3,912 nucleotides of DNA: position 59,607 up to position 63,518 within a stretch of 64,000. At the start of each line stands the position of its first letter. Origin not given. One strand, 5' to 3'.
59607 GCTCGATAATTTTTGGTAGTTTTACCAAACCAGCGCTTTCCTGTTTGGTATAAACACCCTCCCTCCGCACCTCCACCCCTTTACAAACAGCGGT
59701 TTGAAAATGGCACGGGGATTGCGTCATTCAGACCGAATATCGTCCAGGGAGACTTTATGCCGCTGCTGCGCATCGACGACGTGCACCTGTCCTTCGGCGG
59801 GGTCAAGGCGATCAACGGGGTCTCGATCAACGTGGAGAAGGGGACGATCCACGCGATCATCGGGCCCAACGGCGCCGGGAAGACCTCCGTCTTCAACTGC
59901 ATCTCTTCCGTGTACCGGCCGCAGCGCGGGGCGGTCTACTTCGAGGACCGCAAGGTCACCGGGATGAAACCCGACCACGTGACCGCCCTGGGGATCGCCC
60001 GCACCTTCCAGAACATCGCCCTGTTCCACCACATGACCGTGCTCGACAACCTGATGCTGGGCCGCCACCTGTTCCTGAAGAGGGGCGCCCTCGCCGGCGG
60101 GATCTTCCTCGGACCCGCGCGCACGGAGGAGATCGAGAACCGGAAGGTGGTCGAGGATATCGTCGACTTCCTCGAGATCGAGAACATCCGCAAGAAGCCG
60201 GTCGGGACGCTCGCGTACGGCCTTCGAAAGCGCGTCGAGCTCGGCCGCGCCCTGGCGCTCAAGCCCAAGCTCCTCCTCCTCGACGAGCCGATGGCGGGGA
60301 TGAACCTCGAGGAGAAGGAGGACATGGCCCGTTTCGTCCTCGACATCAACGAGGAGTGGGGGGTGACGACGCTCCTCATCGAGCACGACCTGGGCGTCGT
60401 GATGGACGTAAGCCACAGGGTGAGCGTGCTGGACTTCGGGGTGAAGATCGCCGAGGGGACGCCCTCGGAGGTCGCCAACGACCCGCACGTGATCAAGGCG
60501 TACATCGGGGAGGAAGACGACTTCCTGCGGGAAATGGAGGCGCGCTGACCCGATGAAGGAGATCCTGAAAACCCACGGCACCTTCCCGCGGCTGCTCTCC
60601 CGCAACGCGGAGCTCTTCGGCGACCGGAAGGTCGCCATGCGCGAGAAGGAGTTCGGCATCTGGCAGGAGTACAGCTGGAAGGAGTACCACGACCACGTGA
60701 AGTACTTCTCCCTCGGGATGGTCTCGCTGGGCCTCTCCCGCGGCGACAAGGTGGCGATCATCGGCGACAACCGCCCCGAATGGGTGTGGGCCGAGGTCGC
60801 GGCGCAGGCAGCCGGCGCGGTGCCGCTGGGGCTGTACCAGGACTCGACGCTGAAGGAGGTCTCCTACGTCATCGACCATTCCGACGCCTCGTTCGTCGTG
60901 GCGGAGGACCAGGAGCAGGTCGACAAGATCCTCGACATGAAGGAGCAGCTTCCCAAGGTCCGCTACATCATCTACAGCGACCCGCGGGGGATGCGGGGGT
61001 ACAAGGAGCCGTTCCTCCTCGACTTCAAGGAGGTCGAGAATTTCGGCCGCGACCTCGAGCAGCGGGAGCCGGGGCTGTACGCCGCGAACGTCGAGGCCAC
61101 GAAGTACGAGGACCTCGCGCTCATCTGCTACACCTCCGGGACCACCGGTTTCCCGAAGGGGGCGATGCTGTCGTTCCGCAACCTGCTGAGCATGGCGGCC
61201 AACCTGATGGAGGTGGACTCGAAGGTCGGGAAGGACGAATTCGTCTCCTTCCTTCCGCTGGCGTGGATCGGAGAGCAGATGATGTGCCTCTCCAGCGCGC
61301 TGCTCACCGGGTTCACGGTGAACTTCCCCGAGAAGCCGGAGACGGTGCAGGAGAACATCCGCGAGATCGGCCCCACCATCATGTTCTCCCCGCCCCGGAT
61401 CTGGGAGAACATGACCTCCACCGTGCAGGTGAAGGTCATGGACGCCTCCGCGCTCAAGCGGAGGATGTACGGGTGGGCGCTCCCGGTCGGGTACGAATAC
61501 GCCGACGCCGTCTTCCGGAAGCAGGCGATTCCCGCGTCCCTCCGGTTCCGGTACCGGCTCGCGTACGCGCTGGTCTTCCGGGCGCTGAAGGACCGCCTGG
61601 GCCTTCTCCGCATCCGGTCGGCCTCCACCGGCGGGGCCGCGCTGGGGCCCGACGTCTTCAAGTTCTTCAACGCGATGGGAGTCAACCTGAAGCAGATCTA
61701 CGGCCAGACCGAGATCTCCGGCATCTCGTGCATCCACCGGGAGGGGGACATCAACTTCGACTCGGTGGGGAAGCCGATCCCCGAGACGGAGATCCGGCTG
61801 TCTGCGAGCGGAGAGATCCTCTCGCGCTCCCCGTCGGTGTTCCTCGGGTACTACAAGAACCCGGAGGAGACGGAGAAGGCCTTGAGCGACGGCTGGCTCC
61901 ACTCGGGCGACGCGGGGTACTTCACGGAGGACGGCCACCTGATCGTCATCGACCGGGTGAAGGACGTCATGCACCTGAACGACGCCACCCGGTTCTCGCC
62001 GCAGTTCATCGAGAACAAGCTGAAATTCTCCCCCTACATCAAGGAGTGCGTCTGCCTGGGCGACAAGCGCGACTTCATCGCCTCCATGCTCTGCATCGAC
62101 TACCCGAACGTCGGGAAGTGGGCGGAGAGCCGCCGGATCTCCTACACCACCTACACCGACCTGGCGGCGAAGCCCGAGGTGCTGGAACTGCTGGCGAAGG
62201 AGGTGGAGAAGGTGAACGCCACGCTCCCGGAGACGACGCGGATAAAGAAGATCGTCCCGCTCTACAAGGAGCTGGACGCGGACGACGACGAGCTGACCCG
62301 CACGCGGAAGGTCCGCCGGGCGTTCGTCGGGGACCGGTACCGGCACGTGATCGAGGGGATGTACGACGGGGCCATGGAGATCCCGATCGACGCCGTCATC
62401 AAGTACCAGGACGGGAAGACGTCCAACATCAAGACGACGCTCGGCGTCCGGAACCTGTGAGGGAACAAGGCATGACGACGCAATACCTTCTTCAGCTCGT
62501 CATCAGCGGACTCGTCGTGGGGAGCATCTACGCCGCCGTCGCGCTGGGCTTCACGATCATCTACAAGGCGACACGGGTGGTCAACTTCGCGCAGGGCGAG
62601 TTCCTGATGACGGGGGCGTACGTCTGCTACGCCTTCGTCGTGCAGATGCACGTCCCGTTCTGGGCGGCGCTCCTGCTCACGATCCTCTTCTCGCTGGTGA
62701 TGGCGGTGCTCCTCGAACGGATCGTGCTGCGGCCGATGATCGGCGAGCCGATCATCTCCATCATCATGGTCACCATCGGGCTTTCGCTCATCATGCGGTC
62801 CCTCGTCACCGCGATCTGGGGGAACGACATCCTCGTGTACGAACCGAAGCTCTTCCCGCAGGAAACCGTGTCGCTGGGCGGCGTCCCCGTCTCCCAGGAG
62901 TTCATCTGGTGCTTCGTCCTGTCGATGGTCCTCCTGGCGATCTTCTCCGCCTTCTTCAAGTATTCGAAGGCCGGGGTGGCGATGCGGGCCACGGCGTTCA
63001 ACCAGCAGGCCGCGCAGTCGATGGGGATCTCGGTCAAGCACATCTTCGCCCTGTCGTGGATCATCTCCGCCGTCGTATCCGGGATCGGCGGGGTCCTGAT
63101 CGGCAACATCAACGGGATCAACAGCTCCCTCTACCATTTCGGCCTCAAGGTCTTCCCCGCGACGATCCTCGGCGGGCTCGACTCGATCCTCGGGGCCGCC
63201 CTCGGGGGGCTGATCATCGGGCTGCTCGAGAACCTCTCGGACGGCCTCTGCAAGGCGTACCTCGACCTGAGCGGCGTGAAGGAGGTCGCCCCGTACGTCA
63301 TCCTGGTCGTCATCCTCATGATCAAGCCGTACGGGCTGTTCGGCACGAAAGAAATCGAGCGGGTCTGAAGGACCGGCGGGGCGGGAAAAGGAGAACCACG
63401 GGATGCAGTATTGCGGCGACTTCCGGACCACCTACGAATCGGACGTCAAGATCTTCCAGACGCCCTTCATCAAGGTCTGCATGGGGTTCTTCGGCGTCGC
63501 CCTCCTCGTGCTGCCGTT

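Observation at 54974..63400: CbrA/CbrB-like sigma54 two-component system with palindromic UAS and -24/-12 promoter driving a Liv-type ABC transporter plus acyl-CoA ligase operon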

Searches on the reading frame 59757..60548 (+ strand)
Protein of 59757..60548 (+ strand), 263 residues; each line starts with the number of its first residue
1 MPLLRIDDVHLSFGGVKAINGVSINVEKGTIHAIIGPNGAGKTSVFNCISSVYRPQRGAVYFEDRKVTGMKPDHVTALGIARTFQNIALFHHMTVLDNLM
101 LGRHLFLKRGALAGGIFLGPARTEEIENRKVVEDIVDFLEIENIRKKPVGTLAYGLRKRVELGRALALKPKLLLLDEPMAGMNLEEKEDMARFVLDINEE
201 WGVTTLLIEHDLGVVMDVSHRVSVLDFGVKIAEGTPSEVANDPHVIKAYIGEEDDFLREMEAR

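Call 5: search_protein_families(library=pfam, proteins=[window:59757-60548:+])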
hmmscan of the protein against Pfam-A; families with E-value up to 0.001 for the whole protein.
window:59757-60548:+ (263 aa): 4 families
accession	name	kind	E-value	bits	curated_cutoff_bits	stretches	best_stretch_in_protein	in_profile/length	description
PF00005.33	ABC_tran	-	1.6e-29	103.7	25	1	20-180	2-137/137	ABC transporter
PF12399.14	BCA_ABC_TP_C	-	8.8e-12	44.8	25.5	1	230-255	2-27/27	Branched-chain amino acid ATP-binding cassette transporter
PF13304.12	AAA_21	-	2.4e-05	25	27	1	31-52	1-22/304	AAA domain, putative AbiEii toxin, Type IV TA system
PF13476.12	AAA_23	-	5.8e-05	24.3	27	1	15-50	6-40/201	AAA domain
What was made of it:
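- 59757..60548 (+): LivG-type ABC ATPase, 263 aa. Pfam ABC_tran plus BCA_ABC_TP_C (call 5).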

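Call 6: search_protein_families(library=ncbifam, proteins=[window:59757-60548:+])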
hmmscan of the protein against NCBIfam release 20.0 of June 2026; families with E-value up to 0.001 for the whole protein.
window:59757-60548:+ (263 aa): 187 families (the best 25 are shown)
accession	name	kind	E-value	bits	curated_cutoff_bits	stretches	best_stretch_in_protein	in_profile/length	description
NF008449.1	PRK11300.1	equivalog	3.5e-77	259.1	362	1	2-253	4-255/255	high-affinity branched-chain amino acid ABC transporter ATP-binding protein LivG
TIGR03411.1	urea_trans_UrtD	equivalog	5.2e-57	193.3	304.1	1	3-252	2-242/242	urea ABC transporter ATP-binding protein UrtD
TIGR00968.1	3a0106s01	subfamily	1.5e-39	135.9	342.75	1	5-251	2-232/237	sulfate ABC transporter ATP-binding protein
TIGR04406.1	LPS_export_lptB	equivalog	2e-39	135.3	240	1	4-253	2-236/239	LPS export ABC transporter ATP-binding protein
TIGR03265.1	PhnT2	equivalog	1.5e-38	132.9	457.7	1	3-252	4-237/353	putative 2-aminoethylphosphonate ABC transporter ATP-binding protein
NF043075.1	MMSYN1_0197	equivalog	5.6e-38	130.7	550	1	3-251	2-234/341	spermidine/putrescine ABC transporter ATP-binding protein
TIGR03410.1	urea_trans_UrtE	equivalog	5.8e-37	127.3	285.8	1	4-241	1-221/230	urea ABC transporter ATP-binding subunit UrtE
NF040933.2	ABC_arch_GlcV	equivalog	5.8e-36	124.1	450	1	15-247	18-237/357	glucose ABC transporter ATP-binding protein GlcV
TIGR01188.1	drrA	subfamily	9.1e-36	123.7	312.45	1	13-240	3-212/302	daunorubicin resistance ABC transporter, ATP-binding protein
NF040840.2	tungstate_WtpC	equivalog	3e-35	122.1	440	1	4-244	2-223/347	tungstate ABC transporter ATP-binding protein WtpC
NF008621.0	PRK11607.1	equivalog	1.9e-34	119.1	613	1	2-244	18-242/377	putrescine ABC transporter ATP-binding subunit PotG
NF008105.0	PRK10851.1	equivalog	3.1e-34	118.2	502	1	5-244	4-229/362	sulfate/thiosulfate ABC transporter ATP-binding protein CysA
NF006987.0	PRK09452.1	equivalog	3.7e-34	118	482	1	2-256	16-254/378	spermidine/putrescine ABC transporter ATP-binding protein PotA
TIGR03873.1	F420-0_ABC_ATP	hypoth_equivalog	4.7e-34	117.8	372.4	1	4-249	2-233/256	putative F420-0 ABC transporter ATP-binding protein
NF041861.1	YtfR_transport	equivalog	1.1e-33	116.4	850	2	3-104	1-102/492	galactofuranose ABC transporter, ATP-binding protein YtfR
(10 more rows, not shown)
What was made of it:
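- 59757..60548 (+): NCBIfam LivG 259 bits, below the 362-bit cut-off (call 6).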

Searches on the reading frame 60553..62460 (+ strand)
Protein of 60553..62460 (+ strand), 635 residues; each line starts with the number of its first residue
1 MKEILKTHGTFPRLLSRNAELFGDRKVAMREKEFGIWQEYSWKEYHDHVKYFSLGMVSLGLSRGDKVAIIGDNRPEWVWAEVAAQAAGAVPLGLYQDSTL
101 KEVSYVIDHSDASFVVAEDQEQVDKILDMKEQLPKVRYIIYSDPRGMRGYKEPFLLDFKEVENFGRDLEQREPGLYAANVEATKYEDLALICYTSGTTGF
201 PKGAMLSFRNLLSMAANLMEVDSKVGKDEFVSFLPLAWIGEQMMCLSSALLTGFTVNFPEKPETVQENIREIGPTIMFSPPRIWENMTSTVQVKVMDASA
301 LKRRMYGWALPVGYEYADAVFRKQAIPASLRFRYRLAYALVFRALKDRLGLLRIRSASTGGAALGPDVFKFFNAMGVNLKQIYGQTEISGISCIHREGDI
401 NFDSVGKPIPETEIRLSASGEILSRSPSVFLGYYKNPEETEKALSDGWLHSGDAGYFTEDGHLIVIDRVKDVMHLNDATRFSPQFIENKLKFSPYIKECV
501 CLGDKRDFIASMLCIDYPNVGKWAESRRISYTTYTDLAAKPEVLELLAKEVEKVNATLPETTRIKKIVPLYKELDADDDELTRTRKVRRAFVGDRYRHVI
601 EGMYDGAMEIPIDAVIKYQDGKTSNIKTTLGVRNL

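Call 5: search_protein_families(library=pfam, proteins=[window:60553-62460:+])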
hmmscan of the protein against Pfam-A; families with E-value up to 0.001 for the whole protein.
window:60553-62460:+ (635 aa): 2 families
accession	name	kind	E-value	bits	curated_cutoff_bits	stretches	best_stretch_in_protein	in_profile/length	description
PF00501.34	AMP-binding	-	3.9e-72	243.6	29.9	1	17-434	3-384/384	AMP-binding enzyme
PF23562.2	AMP-binding_C_3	-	4.3e-08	34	20.8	1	471-606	2-122/124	AMP-binding enzyme C-terminal domain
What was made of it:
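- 60553..62460 (+): AMP-forming acyl-CoA ligase, 635 aa, embedded between livG and livH. Pfam AMP-binding plus AMP-binding_C_3 (call 5).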

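Call 6: search_protein_families(library=ncbifam, proteins=[window:60553-62460:+])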
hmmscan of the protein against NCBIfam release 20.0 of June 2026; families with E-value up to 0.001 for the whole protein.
window:60553-62460:+ (635 aa): 97 families (the best 25 are shown)
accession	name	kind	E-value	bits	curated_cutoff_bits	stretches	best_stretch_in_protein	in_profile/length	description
NF038343.1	ligase_FadD11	exception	9.6e-92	308.2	950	1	26-605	17-582/585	fatty acid--CoA ligase FadD11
NF004837.0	PRK06187.1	subfamily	4.9e-64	216.5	476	2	9-308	8-295/531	long-chain-fatty-acid--CoA ligase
NF006182.0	PRK08316.1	subfamily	1.4e-51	175.6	663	2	12-309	14-296/523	fatty acyl-CoA synthetase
NF005801.1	PRK07656.1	equivalog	4.4e-43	147.6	657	2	10-307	2-287/500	FadD3 family acyl-CoA ligase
NF004114.0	PRK05605.1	equivalog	2.1e-40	138.6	766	2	6-307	31-346/575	long-chain-fatty-acid--CoA ligase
NF009233.0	PRK12583.1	subfamily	4.5e-35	121.1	832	2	10-259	19-274/558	fatty acid CoA ligase family protein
NF002966.0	PRK03640.1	equivalog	9.9e-35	120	556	3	355-505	257-417/483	o-succinylbenzoate--CoA ligase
TIGR01923.1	menE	equivalog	1.6e-33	116.2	330.15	2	352-504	224-382/442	o-succinylbenzoate--CoA ligase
NF052580.1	Str24CoAsynCasG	equivalog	2e-33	115.6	750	3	379-506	347-485/548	steroid-24-oyl-CoA synthetase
NF005702.0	PRK07514.1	subfamily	2.2e-33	115.4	558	2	38-263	28-234/506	malonyl-CoA synthase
NF005307.0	PRK06839.1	equivalog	3.5e-33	115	748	2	38-301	26-266/496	o-succinylbenzoate--CoA ligase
NF009232.0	PRK12582.1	subfamily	4.6e-33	114.3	777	2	354-605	348-614/624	acyl-CoA synthetase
NF005857.1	PRK07786.1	exception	1e-32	113.4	733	2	38-290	33-274/513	fatty-acid--CoA ligase FadD5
NF004822.0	PRK06178.1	equivalog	1.7e-32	112.8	782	2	41-257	64-285/571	acyl-CoA synthetase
NF006020.0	PRK08162.1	subfamily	1.1e-31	109.8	677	2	14-255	24-252/545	acyl-CoA synthetase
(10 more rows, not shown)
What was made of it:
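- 60553..62460 (+): Best NCBIfam match FadD11, 308 bits against a cut-off of 950 (call 6).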

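Call 25: find_related_loci(query=A3, collection=metagenome_contigs, flank=7000)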
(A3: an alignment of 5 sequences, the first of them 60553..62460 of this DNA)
Query A3 (635 aa) in metagenome_contigs; peptide patterns used: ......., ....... (x = any residue, [..] = any of these).
600 stretches matched a pattern (row limit reached: there are more); 558 encode a relative of the query (tblastn E <= 1e-3); the best 80 are kept; 80 distinct loci.
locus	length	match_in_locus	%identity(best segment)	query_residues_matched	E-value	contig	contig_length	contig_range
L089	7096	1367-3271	86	1-635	0e+0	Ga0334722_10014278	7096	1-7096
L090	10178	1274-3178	86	1-635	0e+0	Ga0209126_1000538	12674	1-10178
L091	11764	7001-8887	65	10-635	0e+0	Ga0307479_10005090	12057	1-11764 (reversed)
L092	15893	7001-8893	64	5-635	0e+0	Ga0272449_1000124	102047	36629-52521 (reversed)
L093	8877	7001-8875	63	10-634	0e+0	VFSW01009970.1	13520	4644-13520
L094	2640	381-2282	63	1-635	0e+0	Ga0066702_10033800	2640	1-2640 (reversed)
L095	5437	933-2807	64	10-635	0e+0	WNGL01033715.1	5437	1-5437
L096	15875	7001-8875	63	10-635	0e+0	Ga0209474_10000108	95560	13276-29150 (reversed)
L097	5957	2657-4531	59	10-635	0e+0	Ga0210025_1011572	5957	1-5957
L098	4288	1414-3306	57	10-635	0e+0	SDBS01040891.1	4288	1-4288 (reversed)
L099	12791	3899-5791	57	10-635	0e+0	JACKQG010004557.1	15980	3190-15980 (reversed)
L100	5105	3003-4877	58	10-635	0e+0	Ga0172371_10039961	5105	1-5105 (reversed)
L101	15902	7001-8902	57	1-635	0e+0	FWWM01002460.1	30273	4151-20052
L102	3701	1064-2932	57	10-632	0e+0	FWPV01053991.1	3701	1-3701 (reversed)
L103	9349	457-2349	57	10-635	0e+0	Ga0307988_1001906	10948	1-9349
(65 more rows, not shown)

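Call 50: search_solved_structures(query=window:60553-62460:+, max_evalue=1e-10)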
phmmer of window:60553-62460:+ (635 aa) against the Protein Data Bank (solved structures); distinct sequences matched with E-value up to 1e-10: 94 (the best 60 are shown).
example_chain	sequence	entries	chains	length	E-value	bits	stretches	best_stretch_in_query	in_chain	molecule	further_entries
8wev_A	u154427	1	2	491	8e-26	93.9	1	353-503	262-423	Feruloyl-CoA Synthetase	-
8weu_A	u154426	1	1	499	8.6e-26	93.8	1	353-503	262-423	Fatty-acyl-CoA synthase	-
6k4c_A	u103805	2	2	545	3.2e-25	91.9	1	343-497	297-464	Ancestral luciferase AncLamp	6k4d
6sq8_A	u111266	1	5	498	2.1e-23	85.9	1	353-503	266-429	Fatty acid CoA ligase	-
6h1b_A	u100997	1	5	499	2.1e-23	85.9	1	353-503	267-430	Fatty acid CoA ligase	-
1ult_A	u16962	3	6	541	4.1e-23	85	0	14-259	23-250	long chain fatty acid-CoA ligase | long-chain-fatty-acid-CoA synthetase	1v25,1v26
8r2q_A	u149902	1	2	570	6.3e-23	84.3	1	352-503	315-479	Probable fatty-acid-CoA ligase FadD5 (Fatty-acid-CoA synthetase) (Fatty-acid-CoA synthase)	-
2d1q_A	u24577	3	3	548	4.5e-22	81.5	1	350-495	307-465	Luciferin 4-monooxygenase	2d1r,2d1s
2d1t_A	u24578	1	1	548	5.1e-22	81.3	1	350-495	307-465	Luciferin 4-monooxygenase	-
8r2r_A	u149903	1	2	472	5.3e-22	81.3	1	352-475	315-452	Probable fatty-acid-CoA ligase FadD5 (Fatty-acid-CoA synthetase) (Fatty-acid-CoA synthase)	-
5ie0_A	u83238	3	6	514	8.4e-22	80.6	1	358-522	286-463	Oxalate--CoA ligase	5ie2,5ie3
7kyd_A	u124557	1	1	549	8.6e-22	80.6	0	417-505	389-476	Long-chain fatty-acyl-CoA synthetase CG6178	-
7a9j_A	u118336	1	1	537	3.7e-20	75.2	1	361-490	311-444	Cfl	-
6q2m_A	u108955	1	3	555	4.1e-20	75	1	344-498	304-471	Luciferin 4-monooxygenase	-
6hps_A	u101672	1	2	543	1.3e-19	73.4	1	343-498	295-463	Luciferin 4-monooxygenase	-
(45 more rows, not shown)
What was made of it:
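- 60553..62460 (+): PDB hits are generic fatty-acyl, feruloyl and luciferase-type ligases (call 50).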

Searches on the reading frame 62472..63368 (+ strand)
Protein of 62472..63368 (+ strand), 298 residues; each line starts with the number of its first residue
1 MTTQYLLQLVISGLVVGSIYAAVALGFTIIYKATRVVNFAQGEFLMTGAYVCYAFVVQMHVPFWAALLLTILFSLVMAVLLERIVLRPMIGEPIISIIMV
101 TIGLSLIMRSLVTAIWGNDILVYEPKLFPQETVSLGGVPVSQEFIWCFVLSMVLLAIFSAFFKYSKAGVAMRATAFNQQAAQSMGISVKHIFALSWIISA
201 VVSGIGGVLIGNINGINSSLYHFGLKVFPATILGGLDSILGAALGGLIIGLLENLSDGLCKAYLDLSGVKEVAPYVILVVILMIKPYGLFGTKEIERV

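Call 5: search_protein_families(library=pfam, proteins=[window:62472-63368:+])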
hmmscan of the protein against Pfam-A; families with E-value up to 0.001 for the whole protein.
window:62472-63368:+ (298 aa): 1 family
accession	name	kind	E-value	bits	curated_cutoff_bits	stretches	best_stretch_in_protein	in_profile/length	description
PF02653.21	BPD_transp_2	-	1.3e-39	136.4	26.8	1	10-281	2-265/269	Branched-chain amino acid transport system / permease component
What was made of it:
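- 62472..63368 (+): LivH-type permease, 298 aa. Pfam BPD_transp_2 (call 5).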

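Call 6: search_protein_families(library=ncbifam, proteins=[window:62472-63368:+])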
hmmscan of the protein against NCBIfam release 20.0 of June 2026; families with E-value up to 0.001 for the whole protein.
window:62472-63368:+ (298 aa): 4 families
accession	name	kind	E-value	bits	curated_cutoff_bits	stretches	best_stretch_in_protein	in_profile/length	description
TIGR03409.1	urea_trans_UrtB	equivalog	1.3e-36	126.8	250.3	1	9-293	3-289/291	urea ABC transporter permease subunit UrtB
NF008011.0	PRK10740.1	equivalog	2.3e-34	119.4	379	1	4-298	6-308/308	high-affinity branched-chain amino acid ABC transporter permease LivH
TIGR03622.1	urea_t_UrtB_arc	equivalog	2.4e-22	79.5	374.25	1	21-294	15-281/284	urea ABC transporter, permease protein UrtB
TIGR03408.1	urea_trans_UrtC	equivalog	5.7e-05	23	296.2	1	62-291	87-312/313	urea ABC transporter permease subunit UrtC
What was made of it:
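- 62472..63368 (+): NCBIfam UrtB and LivH, both below cut-off (call 6).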
